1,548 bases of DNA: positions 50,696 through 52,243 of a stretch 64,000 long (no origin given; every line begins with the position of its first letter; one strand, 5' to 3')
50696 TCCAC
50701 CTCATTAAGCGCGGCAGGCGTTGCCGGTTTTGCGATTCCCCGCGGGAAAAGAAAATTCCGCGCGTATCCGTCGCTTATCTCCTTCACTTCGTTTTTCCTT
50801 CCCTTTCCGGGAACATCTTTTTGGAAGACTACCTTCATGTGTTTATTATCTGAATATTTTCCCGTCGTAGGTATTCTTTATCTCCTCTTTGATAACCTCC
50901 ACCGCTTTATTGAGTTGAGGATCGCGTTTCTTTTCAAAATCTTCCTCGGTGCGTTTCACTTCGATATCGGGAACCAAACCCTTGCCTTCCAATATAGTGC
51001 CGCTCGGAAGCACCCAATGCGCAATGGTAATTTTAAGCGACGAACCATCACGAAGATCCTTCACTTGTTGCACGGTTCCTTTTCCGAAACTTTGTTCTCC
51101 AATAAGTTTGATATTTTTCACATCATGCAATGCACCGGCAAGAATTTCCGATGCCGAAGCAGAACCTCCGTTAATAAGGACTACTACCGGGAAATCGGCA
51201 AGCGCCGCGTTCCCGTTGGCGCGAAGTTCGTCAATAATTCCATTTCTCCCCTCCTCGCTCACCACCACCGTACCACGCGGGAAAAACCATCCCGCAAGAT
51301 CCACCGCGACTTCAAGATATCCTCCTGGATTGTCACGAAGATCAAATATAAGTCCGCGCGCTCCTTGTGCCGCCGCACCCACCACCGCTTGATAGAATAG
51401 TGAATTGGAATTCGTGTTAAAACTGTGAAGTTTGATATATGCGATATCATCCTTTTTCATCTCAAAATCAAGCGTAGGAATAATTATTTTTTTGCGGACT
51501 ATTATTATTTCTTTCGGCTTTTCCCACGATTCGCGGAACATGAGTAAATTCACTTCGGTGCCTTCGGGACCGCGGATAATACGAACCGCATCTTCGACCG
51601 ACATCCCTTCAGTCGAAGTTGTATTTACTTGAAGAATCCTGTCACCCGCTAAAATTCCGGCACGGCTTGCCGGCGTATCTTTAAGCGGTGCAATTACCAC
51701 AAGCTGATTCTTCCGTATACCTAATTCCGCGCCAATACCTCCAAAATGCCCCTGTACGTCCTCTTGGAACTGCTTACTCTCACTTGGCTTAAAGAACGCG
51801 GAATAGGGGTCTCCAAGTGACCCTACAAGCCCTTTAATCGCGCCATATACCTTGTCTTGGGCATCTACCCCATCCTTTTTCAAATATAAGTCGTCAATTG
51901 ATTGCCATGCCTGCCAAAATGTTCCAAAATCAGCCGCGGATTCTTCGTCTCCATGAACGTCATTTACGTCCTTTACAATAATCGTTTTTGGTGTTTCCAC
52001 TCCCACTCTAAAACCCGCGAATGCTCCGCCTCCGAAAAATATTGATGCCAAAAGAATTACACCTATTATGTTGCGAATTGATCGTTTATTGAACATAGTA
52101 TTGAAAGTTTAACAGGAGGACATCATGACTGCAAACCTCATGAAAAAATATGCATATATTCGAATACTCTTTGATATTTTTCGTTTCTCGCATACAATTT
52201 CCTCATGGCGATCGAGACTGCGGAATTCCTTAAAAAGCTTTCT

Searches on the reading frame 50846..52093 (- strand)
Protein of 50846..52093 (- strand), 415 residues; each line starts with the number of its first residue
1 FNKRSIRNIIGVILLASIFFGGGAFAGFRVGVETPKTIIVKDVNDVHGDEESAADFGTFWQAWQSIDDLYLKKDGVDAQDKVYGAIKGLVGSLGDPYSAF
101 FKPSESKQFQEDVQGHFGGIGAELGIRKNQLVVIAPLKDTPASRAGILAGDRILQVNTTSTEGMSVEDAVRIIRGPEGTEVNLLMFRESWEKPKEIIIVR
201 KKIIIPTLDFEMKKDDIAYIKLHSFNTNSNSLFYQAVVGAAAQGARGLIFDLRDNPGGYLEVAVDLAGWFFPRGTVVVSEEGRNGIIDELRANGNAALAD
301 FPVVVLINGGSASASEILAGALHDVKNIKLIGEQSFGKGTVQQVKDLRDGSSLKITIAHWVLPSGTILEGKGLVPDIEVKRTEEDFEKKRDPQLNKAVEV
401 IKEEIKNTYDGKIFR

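Call 84: search_protein_families(library=pfam, proteins=[window:50846-52093:-], max_evalue=0.00001)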
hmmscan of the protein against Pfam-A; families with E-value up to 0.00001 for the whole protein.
window:50846-52093:- (415 aa): 5 families
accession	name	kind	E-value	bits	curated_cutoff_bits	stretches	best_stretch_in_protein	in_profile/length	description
PF03572.23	Peptidase_S41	-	1e-47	162.2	24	1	216-379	1-165/165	Peptidase family S41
PF17820.7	PDZ_6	-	2.7e-13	49.9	27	1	133-184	2-51/54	PDZ domain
PF00595.29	PDZ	-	6.9e-11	42.8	23.2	1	118-184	10-79/81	PDZ domain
PF22694.1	CtpB_N-like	-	2.5e-07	31.5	27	1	23-100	7-80/85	Activating protease CtpB N-terminal domain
PF13180.12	PDZ_2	-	2.2e-06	28.3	27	1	118-189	1-71/80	PDZ domain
